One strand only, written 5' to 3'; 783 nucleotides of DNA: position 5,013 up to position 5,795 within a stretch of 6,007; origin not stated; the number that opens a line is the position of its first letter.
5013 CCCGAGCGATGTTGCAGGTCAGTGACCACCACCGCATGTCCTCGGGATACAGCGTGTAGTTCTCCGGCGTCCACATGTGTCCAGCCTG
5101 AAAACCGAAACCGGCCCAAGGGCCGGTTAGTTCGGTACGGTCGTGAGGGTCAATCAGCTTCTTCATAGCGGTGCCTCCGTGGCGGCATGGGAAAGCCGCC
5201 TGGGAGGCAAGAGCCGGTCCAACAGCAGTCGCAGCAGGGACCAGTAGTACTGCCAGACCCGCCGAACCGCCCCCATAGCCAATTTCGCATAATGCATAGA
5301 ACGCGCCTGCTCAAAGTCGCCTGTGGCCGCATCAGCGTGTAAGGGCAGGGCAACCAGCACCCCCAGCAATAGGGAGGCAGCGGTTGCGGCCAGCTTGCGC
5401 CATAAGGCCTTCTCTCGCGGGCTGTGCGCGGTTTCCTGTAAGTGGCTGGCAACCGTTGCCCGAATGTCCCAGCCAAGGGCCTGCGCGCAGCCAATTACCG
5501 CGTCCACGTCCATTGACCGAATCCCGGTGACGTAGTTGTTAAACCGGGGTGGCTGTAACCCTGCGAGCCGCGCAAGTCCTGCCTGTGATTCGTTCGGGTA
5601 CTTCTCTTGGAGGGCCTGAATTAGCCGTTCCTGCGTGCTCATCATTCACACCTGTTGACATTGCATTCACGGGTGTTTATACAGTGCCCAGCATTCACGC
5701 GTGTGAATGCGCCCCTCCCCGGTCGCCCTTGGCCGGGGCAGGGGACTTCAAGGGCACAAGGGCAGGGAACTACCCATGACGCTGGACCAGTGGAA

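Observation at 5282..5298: dif-like candidate attP embedded inside the repressor coding sequence, in a genome with no integrase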

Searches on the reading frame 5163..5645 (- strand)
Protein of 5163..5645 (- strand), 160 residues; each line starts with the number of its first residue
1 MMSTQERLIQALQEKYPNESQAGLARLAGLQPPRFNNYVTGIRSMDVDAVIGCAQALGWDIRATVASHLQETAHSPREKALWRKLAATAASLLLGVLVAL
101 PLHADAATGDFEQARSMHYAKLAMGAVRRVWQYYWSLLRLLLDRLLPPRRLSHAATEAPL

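Call 5: search_protein_families(library=pfam, proteins=[window:5163-5645:-], max_evalue=0.1)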
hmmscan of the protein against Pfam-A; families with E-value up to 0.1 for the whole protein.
window:5163-5645:- (160 aa): 2 families
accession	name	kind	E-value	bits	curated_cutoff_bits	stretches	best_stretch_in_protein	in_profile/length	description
PF12472.13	DUF3693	-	9.9e-09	35.1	21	1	70-116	6-56/60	Phage related protein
PF13560.12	HTH_31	-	0.016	15.9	27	1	20-60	16-57/64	Helix-turn-helix domain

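Call 6: search_protein_families(library=phrogs, proteins=[window:5163-5645:-], max_evalue=0.01)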
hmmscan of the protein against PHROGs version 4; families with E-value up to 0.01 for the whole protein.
window:5163-5645:- (160 aa): 5 families
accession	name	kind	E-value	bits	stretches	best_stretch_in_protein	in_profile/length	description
phrog_638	-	transcription regulation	2.6e-13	51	1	2-122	1-125/145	transcriptional regulator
phrog_4441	-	DNA, RNA and nucleotide metabolism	2.2e-09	38.5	1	2-88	2-88/98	HTH DNA binding protein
phrog_34897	-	unknown function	0.0012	19.2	1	2-126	1-133/279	-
phrog_8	-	transcription regulation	0.0013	19.3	1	1-59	74-130/346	transcriptional regulator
phrog_4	-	transcription regulation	0.0036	17.3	1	1-59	134-186/400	transcriptional repressor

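Call 8: search_dna_similar(query=window:5163-5645:-, collection=phages, mode=protein, max_rows=30, max_evalue=0.001)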
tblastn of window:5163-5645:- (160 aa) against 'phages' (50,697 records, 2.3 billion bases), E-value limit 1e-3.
No match.

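Call 9: find_encoding_contigs(protein=window:5163-5645:-, flank=10000, max_places=10)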
Protein window:5163-5645:- (160 aa): 1 contig read that carries it; 1 place shown.
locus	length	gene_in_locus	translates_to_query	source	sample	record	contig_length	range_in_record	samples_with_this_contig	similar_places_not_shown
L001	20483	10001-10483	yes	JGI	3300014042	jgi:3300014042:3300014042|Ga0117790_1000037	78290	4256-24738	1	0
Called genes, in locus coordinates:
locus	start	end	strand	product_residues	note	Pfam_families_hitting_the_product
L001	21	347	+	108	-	PF12840:HTH_20, PF01022:HTH_5 (weak)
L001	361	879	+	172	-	PF01451:LMWPc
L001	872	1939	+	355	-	PF13593:SBF_like (faint), PF01758:SBF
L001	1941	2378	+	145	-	PF00583:Acetyltransf_1, PF13673:Acetyltransf_10, PF13508:Acetyltransf_7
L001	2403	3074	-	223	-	PF10067:DUF2306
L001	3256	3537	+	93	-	-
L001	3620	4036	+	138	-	-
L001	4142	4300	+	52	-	-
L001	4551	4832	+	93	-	-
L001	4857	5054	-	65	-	-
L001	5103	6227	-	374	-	PF05707:Zot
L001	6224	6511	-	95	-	PF10734:DUF2523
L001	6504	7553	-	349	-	-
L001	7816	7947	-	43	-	PF05356:Phage_Coat_B (weak)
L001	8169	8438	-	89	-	PF02303:Phage_DNA_bind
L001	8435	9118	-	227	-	PF23343:REP_ORF2-G2P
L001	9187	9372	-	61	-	-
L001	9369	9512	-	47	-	-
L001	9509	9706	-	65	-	-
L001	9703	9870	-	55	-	-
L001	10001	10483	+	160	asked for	PF12472:DUF3693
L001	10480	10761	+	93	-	-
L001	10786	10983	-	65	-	-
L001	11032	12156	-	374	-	PF05707:Zot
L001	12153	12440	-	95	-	PF10734:DUF2523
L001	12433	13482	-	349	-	-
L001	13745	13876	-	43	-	PF05356:Phage_Coat_B (weak)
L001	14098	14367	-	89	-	PF02303:Phage_DNA_bind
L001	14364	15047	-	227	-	PF23343:REP_ORF2-G2P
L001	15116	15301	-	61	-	-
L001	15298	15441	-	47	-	-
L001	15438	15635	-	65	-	-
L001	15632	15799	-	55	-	-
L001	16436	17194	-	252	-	PF11185:DUF2971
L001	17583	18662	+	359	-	PF00589:Phage_integrase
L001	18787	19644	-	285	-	PF26109:WHD_BrxR, PF13280:WYL, PF26107:BrxR_CTD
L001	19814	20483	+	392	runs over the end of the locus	PF21654:DncV-like_NTFase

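Call 27: find_homologous_proteins(query=window:5163-5645:-, max_evalue=0.00001)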
Query window:5163-5645:- (160 aa): 53 proteins with E <= 0.00001 among 1444 candidates.
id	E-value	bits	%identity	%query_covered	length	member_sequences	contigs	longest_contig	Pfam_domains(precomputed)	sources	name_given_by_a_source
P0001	8.5e-67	242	93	75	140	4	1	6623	PF12472.14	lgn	-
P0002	4.6e-47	178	60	91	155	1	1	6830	PF12472.14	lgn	-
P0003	1.6e-46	176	69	77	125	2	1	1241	PF12472.14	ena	-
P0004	2.1e-41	160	65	78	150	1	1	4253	-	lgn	-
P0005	1.0e-39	154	55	91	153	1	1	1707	-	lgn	-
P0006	1.6e-38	150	53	98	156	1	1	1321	PF12472.14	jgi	-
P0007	2.3e-38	150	56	84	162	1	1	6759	-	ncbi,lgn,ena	-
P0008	2.9e-38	149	65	75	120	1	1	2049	-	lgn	-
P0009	7.3e-38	148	54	93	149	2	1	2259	-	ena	-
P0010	4.1e-37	146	55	97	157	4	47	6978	PF12472.14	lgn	-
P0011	8.2e-37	145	66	64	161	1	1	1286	-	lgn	-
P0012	1.1e-36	144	60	75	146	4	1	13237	PF12472.14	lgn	-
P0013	1.8e-36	144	72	60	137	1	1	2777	-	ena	-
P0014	2.5e-36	143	69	59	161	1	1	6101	-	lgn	-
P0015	5.8e-36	142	64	69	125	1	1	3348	-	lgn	-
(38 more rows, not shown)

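Call 30: find_related_loci(query=A1, collection=genome_contigs, flank=10000)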
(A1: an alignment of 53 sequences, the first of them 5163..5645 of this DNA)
Query A1 (160 aa) in genome_contigs; peptide patterns used: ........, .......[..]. (x = any residue, [..] = any of these).
57 stretches matched a pattern; 4 encode a relative of the query (tblastn E <= 1e-3); 4 distinct loci.
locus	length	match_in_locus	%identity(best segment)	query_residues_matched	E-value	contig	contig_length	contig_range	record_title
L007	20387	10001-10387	61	2-122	4e-44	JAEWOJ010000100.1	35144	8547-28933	MAG: Proteobacteria bacterium isolate OH_SBlB_59 k127_1631967, whole genome shotgun sequence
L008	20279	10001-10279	71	2-94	6e-43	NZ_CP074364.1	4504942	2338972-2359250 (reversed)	Xanthomonas translucens pv. cerealis strain CFBP 2541 chromosome, complete genome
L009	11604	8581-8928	56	2-117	3e-40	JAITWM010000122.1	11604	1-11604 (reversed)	MAG: Lysobacteraceae bacterium isolate Xx448_bin17 k119_428077, whole genome shotgun sequence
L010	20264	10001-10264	72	2-89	2e-38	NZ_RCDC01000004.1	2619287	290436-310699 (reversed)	Stenotrophomonas rhizophila strain USBA GBX 843 Ga0105846_101, whole genome shotgun sequence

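Call 31: find_related_loci(query=A1, collection=viral_contigs, flank=10000)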
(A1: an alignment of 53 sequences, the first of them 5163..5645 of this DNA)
Query A1 (160 aa) in viral_contigs; peptide patterns used: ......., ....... (x = any residue, [..] = any of these).
86 stretches matched a pattern; 14 encode a relative of the query (tblastn E <= 1e-3); 14 distinct loci.
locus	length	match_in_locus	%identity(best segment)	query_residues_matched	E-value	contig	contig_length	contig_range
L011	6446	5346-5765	54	2-149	2e-43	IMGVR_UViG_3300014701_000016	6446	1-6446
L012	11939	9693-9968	72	2-93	4e-43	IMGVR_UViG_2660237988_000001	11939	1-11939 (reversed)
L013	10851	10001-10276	72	2-93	4e-43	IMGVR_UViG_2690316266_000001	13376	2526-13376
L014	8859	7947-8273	64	2-110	4e-42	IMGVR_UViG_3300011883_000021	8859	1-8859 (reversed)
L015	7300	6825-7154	63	2-110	9e-41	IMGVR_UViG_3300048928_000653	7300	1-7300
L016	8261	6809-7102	67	1-97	1e-40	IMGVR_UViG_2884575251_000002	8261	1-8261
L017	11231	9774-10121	61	2-119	1e-40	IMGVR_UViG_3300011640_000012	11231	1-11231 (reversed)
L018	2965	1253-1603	58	2-119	5e-40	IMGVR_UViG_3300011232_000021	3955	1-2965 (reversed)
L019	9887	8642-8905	72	2-89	3e-39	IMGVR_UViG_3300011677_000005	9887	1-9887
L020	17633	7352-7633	68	2-99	2e-39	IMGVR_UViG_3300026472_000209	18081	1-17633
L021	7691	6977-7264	73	2-97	6e-39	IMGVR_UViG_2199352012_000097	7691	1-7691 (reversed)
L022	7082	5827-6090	72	2-89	1e-38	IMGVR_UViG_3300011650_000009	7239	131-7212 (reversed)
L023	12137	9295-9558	72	2-89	2e-38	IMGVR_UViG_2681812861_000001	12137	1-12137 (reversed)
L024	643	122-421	56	2-101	7e-36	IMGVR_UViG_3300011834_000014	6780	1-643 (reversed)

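Call 59: search_protein_families(library=ncbifam, proteins=[L001:17532-18662:+, window:5163-5645:-], max_evalue=0.01)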
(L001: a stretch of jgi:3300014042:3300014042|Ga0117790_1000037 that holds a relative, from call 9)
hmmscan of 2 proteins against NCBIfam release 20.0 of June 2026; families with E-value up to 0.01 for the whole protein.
L001:17532-18662:+ (376 aa): 5 families
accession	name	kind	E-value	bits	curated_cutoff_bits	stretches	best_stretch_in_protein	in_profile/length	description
TIGR02224.1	recomb_XerC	equivalog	8.3e-09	35.2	335.15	1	186-360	107-274/295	tyrosine recombinase XerC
NF040815.2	recomb_XerA_Arch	equivalog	6.2e-07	29.2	220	1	184-360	95-251/263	site-specific tyrosine recombinase/integron integrase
NF002331.0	PRK01287.1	subfamily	4.8e-06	25.8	371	1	137-233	98-189/365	site-specific tyrosine recombinase XerC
TIGR02225.1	recomb_XerD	equivalog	9.2e-06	25.2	329.6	1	185-355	103-266/290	site-specific tyrosine recombinase XerD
NF007370.0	PRK09870.1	subfamily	0.0016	18.1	221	1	181-360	8-176/200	tyrosine-type DNA invertase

window:5163-5645:- (160 aa): 0 families

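Call 63: find_homologous_proteins(query=L001:2403-3074:-, max_evalue=1e-20)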
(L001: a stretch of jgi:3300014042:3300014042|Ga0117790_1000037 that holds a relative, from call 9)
Query L001:2403-3074:- (223 aa): 4351 proteins with E <= 1e-20 among 8000 candidates; the best 120 are listed.
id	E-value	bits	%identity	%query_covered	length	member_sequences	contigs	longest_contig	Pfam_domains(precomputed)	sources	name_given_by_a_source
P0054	5.7e-139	479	99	100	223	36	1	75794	PF10067.15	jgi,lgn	jgi:uncharacterized membrane protein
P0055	8.4e-115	400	87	95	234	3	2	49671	PF10067.15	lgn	-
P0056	7.8e-93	328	77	86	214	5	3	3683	PF10067.15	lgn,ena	-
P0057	3.3e-90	320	74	90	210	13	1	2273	PF10067.15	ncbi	-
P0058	8.6e-90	318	76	80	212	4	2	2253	PF10067.15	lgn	-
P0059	4.1e-89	316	73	91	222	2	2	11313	PF10067.15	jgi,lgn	jgi:uncharacterized membrane protein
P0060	2.8e-86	307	76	79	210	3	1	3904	PF10067.15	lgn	-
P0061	7.1e-86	306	74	79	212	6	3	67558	PF10067.15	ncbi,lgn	ncbi:DUF2306 domain-containing protein [Pseudoxanthomonas beigongshangi]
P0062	5.1e-83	296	74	85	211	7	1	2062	PF10067.15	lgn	-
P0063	1.6e-76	275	68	86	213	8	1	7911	PF10067.15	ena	-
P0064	1.2e-75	272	67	87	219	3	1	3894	PF10067.15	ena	-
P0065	5.1e-75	270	68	86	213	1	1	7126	PF10067.15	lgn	-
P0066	2.5e-74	268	67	86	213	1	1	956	PF10067.15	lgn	-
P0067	3.1e-73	264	65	85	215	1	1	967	PF10067.15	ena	-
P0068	3.6e-72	261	64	85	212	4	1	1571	PF10067.15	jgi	jgi:uncharacterized membrane protein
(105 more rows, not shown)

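Call 64: find_encoding_contigs(protein=P0054, flank=10000, max_places=10)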
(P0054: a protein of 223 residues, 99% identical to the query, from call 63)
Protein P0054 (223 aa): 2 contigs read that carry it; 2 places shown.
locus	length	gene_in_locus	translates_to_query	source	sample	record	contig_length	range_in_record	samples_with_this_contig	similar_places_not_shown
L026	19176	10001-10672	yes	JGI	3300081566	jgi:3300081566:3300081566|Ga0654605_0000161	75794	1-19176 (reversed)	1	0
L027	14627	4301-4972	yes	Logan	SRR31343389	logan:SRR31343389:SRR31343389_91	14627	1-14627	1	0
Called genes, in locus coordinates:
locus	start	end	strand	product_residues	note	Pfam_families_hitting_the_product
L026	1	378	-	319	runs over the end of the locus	PF18864:AbiTii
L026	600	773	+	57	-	-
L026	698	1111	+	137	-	-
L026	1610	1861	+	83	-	PF12375:DUF3653 (weak)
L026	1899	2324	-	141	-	-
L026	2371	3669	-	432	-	PF05707:Zot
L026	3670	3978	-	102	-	-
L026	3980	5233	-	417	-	-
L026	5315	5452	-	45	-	-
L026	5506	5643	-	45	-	PF25631:Inovirus_capsid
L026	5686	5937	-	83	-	PF17091:Inovirus_G7P_1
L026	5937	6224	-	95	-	-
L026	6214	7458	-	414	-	PF02486:Rep_trans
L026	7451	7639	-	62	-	-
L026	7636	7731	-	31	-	-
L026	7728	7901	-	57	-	-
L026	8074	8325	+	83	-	-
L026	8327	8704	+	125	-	PF12472:DUF3693 (weak)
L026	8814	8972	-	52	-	-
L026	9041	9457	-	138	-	-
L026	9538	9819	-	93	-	-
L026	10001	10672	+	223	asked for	PF10067:DUF2306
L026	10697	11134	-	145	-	PF00583:Acetyltransf_1, PF13673:Acetyltransf_10, PF13508:Acetyltransf_7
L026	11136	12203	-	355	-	PF01758:SBF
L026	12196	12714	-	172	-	PF01451:LMWPc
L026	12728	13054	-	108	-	PF12840:HTH_20, PF01022:HTH_5 (weak)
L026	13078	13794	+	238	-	PF03358:FMN_red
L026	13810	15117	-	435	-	-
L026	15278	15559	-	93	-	-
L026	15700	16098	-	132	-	PF05610:DUF779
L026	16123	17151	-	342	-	PF08240:ADH_N, PF00107:ADH_zinc_N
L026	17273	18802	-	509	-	PF00171:Aldedh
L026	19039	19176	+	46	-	?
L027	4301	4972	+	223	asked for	PF10067:DUF2306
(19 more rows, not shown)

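Call 66: find_encoding_contigs(protein=P0001, flank=10000, max_places=6)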
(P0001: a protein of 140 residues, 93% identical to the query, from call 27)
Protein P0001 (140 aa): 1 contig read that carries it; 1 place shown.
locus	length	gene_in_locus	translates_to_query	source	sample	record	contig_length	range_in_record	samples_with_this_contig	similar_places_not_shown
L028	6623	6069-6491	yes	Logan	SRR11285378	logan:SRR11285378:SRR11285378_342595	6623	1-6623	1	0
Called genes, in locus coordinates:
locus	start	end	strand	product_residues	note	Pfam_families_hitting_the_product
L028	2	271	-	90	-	?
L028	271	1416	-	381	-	PF05707:Zot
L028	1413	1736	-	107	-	PF10734:DUF2523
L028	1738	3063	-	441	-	-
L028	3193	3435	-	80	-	-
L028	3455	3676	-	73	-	-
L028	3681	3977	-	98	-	PF02303:Phage_DNA_bind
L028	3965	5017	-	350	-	PF02486:Rep_trans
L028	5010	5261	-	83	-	-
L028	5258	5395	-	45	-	-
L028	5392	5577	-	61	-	-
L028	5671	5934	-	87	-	-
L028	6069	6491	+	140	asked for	PF12472:DUF3693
